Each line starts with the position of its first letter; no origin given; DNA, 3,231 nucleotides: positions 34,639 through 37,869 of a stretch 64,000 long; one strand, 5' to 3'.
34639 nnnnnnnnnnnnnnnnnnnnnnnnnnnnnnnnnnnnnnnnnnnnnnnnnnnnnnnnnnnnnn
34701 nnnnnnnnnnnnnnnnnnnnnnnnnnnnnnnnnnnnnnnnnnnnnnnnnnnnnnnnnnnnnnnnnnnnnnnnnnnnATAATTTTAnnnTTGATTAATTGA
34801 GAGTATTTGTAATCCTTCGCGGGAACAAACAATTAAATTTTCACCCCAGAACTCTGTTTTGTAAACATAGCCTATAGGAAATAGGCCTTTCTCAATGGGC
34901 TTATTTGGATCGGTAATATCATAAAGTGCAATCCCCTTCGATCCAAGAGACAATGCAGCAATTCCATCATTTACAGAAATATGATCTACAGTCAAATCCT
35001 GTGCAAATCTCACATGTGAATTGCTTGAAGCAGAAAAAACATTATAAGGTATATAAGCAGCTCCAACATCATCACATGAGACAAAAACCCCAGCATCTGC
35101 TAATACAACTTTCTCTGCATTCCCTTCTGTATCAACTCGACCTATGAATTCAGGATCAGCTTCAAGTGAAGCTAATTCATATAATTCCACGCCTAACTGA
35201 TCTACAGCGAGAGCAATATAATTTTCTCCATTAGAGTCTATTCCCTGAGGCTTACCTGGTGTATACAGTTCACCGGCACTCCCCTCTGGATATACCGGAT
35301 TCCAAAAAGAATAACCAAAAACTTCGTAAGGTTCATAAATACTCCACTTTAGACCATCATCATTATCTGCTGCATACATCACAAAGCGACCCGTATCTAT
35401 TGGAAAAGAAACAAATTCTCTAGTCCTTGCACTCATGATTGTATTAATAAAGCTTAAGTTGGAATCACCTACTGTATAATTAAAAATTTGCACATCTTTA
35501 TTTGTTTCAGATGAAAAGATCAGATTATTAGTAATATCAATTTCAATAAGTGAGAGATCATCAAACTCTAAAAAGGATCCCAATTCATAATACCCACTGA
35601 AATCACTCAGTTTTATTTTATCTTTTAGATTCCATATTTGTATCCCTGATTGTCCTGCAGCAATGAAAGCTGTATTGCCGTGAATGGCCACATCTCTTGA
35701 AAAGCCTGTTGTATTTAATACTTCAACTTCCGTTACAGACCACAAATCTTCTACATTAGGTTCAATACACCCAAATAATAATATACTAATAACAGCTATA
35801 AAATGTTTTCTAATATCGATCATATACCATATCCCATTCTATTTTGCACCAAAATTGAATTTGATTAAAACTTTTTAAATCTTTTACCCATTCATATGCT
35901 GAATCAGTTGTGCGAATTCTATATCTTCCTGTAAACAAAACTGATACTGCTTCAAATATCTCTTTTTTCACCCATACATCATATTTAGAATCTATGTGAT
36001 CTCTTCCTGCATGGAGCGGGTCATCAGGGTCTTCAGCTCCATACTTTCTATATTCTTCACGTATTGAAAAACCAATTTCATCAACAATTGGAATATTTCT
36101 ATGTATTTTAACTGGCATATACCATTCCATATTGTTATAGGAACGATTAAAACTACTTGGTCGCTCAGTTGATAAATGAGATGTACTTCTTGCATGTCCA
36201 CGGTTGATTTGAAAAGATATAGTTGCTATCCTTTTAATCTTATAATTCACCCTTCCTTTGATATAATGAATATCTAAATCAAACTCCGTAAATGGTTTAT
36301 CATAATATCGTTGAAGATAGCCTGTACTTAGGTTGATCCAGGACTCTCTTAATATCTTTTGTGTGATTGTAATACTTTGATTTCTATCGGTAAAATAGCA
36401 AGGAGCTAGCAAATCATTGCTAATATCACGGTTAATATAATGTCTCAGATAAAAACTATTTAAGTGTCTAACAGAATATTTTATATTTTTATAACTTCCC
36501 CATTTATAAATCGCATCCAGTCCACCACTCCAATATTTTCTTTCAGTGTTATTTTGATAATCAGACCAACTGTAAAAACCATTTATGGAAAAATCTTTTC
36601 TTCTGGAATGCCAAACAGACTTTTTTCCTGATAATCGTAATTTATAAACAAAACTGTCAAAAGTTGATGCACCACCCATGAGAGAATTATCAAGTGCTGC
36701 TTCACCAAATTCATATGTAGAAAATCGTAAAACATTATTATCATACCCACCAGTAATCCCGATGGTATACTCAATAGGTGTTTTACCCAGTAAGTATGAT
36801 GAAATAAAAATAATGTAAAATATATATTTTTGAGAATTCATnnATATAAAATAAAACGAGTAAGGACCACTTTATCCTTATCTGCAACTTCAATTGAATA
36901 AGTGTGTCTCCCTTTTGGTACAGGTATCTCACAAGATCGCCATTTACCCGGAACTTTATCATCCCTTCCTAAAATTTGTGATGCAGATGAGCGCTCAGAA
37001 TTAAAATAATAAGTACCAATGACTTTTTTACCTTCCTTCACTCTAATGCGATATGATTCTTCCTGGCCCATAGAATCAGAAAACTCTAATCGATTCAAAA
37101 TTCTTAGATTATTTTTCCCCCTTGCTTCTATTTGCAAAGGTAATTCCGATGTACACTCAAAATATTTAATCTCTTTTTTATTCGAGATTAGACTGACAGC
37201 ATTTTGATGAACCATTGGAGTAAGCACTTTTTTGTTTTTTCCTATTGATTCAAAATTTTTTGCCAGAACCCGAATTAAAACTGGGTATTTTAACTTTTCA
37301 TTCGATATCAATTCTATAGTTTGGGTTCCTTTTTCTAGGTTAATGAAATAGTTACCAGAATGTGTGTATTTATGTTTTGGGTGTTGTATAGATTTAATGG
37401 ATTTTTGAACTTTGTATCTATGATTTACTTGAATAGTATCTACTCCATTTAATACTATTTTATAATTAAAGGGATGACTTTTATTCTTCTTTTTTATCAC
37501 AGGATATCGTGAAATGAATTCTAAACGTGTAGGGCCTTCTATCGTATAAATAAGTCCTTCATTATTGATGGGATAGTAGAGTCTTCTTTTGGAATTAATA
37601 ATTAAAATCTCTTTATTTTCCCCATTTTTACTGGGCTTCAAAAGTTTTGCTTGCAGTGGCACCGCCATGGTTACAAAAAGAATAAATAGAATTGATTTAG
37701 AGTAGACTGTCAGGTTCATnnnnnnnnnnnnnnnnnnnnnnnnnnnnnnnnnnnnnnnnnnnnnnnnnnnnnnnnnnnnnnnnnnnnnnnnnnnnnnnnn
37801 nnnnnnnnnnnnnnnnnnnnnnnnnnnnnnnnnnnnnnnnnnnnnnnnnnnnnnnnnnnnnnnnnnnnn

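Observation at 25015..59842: About 35 kb of uninterrupted same-strand genes joins a type IV pilus operon, a dockerin-C25 protein, the PGA operon and a set of secreted proteases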

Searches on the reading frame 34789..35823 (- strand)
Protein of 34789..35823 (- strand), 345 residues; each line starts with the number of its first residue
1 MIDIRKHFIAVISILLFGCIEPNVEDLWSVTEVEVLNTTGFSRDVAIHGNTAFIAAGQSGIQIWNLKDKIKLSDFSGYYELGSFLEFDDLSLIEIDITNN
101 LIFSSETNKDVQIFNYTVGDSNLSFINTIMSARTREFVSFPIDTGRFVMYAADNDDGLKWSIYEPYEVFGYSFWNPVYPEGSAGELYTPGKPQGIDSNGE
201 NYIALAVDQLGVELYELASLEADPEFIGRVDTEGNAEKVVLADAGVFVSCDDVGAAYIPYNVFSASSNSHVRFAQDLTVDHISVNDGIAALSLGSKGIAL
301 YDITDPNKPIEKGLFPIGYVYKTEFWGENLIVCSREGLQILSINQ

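Call 11: search_protein_families(library=pfam, proteins=[window:34789-35823:-], max_evalue=0.01)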
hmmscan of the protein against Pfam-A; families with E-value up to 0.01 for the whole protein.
window:34789-35823:- (345 aa): 0 families

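Call 15: search_protein_families(library=ncbifam, proteins=[window:34789-35823:-], max_evalue=0.01)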
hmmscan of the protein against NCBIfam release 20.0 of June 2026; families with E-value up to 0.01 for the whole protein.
window:34789-35823:- (345 aa): 0 families

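Call 50: search_solved_structures(query=window:34789-35823:-, max_evalue=1)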
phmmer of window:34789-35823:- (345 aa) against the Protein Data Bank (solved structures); distinct sequences matched with E-value up to 1: 5.
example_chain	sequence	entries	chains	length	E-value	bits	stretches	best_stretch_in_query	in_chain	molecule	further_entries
3wx5_A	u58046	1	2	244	0.4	12.9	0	122-163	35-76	Cellulase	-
2nqv_A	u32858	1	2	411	0.44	12.7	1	183-249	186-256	Molybdopterin biosynthesis protein moeA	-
1h0b_A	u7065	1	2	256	0.72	12.1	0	123-170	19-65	CELLULASE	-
8zr9_A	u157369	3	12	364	0.94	11.7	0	32-96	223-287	CGAMP-activated phospholipase CapV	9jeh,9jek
9kej_A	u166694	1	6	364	0.94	11.7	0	32-96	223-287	CGAMP-activated phospholipase CapV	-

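Call 74: search_protein_families(library=pfam, alignment_id=A2, max_evalue=1)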
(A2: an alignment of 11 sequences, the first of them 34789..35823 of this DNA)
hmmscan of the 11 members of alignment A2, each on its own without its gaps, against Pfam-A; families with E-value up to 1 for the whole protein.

A. member 1, window:34789-35823:- (345 aa): 2 families
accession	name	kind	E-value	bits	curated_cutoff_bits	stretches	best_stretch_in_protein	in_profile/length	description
PF24782.2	WD40_MABP1-WDR62_2nd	-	0.062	12.7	290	0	35-121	223-304/341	MABP1/WDR62 second WD40 domain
PF08309.17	LVIVD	-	0.14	11.9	20.2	0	40-60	2-22/42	LVIVD repeat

B. families by the number of members that match (of 11 scanned): 9 families
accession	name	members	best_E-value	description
PF08309.17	LVIVD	8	2.3e-06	LVIVD repeat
PF24817.1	WD40_WDHD1_1st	2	0.012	WDHD1 first WD40 domain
PF23609.1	Beta-prop_EIPR1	2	0.071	EIPR1 beta-propeller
PF24814.1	WD40_Prp19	1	0.022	Prp19 WD40 domain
PF16819.11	DUF5074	1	0.061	Domain of unknown function (DUF5074)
PF24782.2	WD40_MABP1-WDR62_2nd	1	0.062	MABP1/WDR62 second WD40 domain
PF10528.15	GLEYA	1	0.082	GLEYA domain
PF22346.2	CARDS_D3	1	0.11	ADP-ribosylating toxin CARDS, C-terminal beta-trefoil domain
PF21544.3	PorZ_N_b_propeller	1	0.12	TSS9, PorZ, N-terminal beta-propeller domain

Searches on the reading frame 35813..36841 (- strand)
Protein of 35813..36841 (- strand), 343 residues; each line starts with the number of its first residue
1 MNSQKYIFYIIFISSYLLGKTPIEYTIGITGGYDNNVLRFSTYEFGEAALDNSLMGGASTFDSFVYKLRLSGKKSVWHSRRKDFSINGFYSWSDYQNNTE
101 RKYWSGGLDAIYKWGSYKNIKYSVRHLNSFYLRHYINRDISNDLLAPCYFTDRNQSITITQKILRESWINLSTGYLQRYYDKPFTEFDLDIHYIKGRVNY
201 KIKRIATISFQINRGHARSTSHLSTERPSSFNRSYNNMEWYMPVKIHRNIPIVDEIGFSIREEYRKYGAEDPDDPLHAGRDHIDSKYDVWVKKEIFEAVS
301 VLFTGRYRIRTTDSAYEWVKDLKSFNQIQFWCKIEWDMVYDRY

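Call 10: search_protein_families(library=pfam, proteins=[window:35813-36841:-], max_evalue=0.01)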
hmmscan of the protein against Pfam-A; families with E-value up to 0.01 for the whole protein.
window:35813-36841:- (343 aa): 0 families

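Call 15: search_protein_families(library=ncbifam, proteins=[window:35813-36841:-], max_evalue=0.01)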
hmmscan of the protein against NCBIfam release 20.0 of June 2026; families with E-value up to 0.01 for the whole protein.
window:35813-36841:- (343 aa): 0 families

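Call 49: search_solved_structures(query=window:35813-36841:-, max_evalue=1)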
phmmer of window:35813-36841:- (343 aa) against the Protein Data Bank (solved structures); distinct sequences matched with E-value up to 1: 0.

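Call 73: search_protein_families(library=pfam, alignment_id=A1, max_evalue=1)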
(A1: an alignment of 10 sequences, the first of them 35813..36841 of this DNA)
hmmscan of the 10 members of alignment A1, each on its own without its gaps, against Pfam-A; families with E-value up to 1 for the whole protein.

A. member 1, window:35813-36841:- (343 aa): 0 families

B. families by the number of members that match (of 10 scanned): 4 families
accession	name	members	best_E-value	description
PF04447.17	dATP-dGTP_PPHyd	1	0.078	dATP/dGTP pyrophosphohydrolase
PF21134.2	T4_UVSX_C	1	0.086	Bacteriophage T4, Recombination and repair protein, C-terminal domain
PF03804.19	DUF325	1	0.13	Viral proteins of unknown function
PF11197.13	DUF2835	1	0.14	Protein of unknown function (DUF2835)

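Call 85: find_homologous_proteins(query=window:35813-36841:-, max_evalue=0.00001)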
Query window:35813-36841:- (343 aa): 168 proteins with E <= 0.00001 among 923 candidates; the best 120 are listed.
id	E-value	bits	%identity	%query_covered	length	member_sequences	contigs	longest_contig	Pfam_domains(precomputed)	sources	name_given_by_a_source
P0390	4.3e-234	794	100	100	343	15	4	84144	-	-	-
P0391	3.7e-165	567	68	100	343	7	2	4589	-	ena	-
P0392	1.6e-157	542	66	100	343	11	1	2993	-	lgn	-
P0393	5.0e-156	537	65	100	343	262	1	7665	-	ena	-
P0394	1.5e-151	523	63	99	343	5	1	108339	-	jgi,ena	jgi:hypothetical protein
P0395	2.4e-151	522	62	100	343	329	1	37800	-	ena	-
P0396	3.6e-151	521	62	99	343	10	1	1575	-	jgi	jgi:hypothetical protein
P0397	4.9e-150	518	63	99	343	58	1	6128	-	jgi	-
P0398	9.5e-150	517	62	100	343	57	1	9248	-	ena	-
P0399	1.9e-149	516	66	100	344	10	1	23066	-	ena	-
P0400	2.7e-149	515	60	100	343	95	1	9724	-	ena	-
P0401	7.8e-147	507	63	99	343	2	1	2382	-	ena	-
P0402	1.7e-146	506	63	97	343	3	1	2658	-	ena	-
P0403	1.4e-145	503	62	100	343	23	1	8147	-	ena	-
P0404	2.1e-143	496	61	100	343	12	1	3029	-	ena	-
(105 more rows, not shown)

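Call 94: predict_structure(alignment_id=A4)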
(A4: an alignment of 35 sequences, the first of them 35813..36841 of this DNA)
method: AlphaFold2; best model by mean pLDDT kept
length: 343 residues; sequences in the alignment: 35
mean_pLDDT: 84.5   pTM: 0.79
mean pLDDT of the five models: 84.5, 82.3, 80.9, 80.2, 78.9
residues with pLDDT >= 90: 177; 70-90: 98; 50-70: 66; < 50: 2
segments of 3 or more residues with pLDDT < 50: none
pLDDT, mean of each block of 10 residues (from residue 1): 64 55 88 74 64 60 84 89 94 76 92 95 95 65 73 97 96 96 88 98 92 95 73 92 89 91 87 75 96 90 96 85 87 91 55
secondary structure, 60 per line:
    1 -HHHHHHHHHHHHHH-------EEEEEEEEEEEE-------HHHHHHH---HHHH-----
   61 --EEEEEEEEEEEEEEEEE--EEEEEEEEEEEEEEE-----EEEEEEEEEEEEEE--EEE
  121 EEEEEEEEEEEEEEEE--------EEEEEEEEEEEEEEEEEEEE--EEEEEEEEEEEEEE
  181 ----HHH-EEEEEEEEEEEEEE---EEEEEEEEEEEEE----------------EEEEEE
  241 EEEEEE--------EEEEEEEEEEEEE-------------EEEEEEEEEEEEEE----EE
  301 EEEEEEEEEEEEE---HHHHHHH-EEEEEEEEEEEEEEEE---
elements in order: H2-15 E23-34 H42-48 H52-55 E63-79 E82-96 E102-115 E118-136 E145-164 E167-180 E189-202 E206-218 E235-246 E255-267 E281-294 E299-313 H317-323 E325-340

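Call 97: fold_search(model_id=the predicted structure, library=pdb)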
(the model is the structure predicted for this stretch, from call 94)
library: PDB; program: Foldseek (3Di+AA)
matches with E <= 10: 992; with E <= 0.001: 319
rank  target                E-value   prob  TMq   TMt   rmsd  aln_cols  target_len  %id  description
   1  8jto                  2.0e-09  1.00  0.47  0.47   9.6       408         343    8  Outer membrane porin of Burkholderia pseudomallei (BpsOmp38) in complex with ceftazidime (released 2024-06-26)
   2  4v3h_B                2.5e-09  1.00  0.49  0.53   7.2       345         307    8  Crystal structure of CymA from Klebsiella oxytoca (released 2015-06-03)
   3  3sy9_C                2.7e-09  1.00  0.41  0.39  13.2       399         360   10  Crystal structure of Pseudomonas aeruginosa OccD2 (OpdC) (released 2012-02-08)
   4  3sy9_B                6.8e-09  1.00  0.41  0.38  13.1       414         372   10  Crystal structure of Pseudomonas aeruginosa OccD2 (OpdC) (released 2012-02-08)
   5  2fgq                  6.8e-09  1.00  0.41  0.42  12.6       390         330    8  High resolution X-ray structure of Omp32 in complex with malate (released 2006-01-31)
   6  5mdq_A                6.8e-09  1.00  0.42  0.42   9.6       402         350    7  Crystal structure of outer membrane expressed Chitoporin VhChip from Vibrio harveyi (released 2017-12-20)
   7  3sy9_A                9.2e-09  1.00  0.43  0.40  11.4       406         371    9  Crystal structure of Pseudomonas aeruginosa OccD2 (OpdC) (released 2012-02-08)
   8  3sy9_D                1.1e-08  1.00  0.41  0.40  11.1       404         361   11  Crystal structure of Pseudomonas aeruginosa OccD2 (OpdC) (released 2012-02-08)
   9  2iwv_A                1.8e-08  1.00  0.53  0.63   6.3       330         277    7  Structure of the monomeric outer membrane porin OmpG in the open and closed conformation (released 2006-08-14)
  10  4v3h_A                2.3e-08  1.00  0.46  0.50   7.5       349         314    8  Crystal structure of CymA from Klebsiella oxytoca (released 2015-06-03)
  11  4d51                  2.5e-08  1.00  0.50  0.54   6.5       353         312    7  Crystal structure of CymA from Klebsiella oxytoca (released 2015-06-03)
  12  2f1c                  2.6e-08  1.00  0.48  0.60   6.2       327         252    8  Crystal structure of the monomeric porin OmpG (released 2006-06-27)
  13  3sy7                  2.6e-08  1.00  0.41  0.38  13.8       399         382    9  Improved crystal structure of Pseudomonas aeruginosa OprD (released 2012-02-08)
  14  2x9k                  3.2e-08  1.00  0.54  0.64   6.1       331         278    9  Structure of a E.coli porin (released 2011-01-26)
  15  2odj_A                3.6e-08  1.00  0.40  0.37  11.6       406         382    8  Crystal structure of the outer membrane protein OprD from Pseudomonas aeruginosa (released 2007-10-16)
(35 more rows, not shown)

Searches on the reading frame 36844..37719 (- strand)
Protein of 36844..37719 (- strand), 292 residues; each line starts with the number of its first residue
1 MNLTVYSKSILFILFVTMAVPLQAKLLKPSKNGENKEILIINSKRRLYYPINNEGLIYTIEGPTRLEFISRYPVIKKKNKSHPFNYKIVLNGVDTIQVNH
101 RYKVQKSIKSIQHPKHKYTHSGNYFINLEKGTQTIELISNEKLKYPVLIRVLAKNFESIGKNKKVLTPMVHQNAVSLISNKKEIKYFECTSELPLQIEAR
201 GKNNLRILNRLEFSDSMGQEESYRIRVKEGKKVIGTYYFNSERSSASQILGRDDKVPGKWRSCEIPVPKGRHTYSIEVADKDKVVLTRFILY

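Call 10: search_protein_families(library=pfam, proteins=[window:36844-37719:-], max_evalue=0.01)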
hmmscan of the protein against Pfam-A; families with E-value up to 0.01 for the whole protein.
window:36844-37719:- (292 aa): 0 families

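Call 15: search_protein_families(library=ncbifam, proteins=[window:36844-37719:-], max_evalue=0.01)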
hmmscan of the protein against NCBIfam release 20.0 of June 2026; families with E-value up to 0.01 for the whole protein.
window:36844-37719:- (292 aa): 0 families

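Call 51: search_solved_structures(query=window:36844-37719:-, max_evalue=1)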
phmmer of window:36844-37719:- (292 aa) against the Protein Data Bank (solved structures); distinct sequences matched with E-value up to 1: 2.
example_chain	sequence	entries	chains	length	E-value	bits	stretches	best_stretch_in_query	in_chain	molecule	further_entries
2pl3_A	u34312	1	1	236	0.4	13.2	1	17-95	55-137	Probable ATP-dependent RNA helicase DDX10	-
1m94_A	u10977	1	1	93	0.8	12.2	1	117-172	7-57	Protein YNR032c-a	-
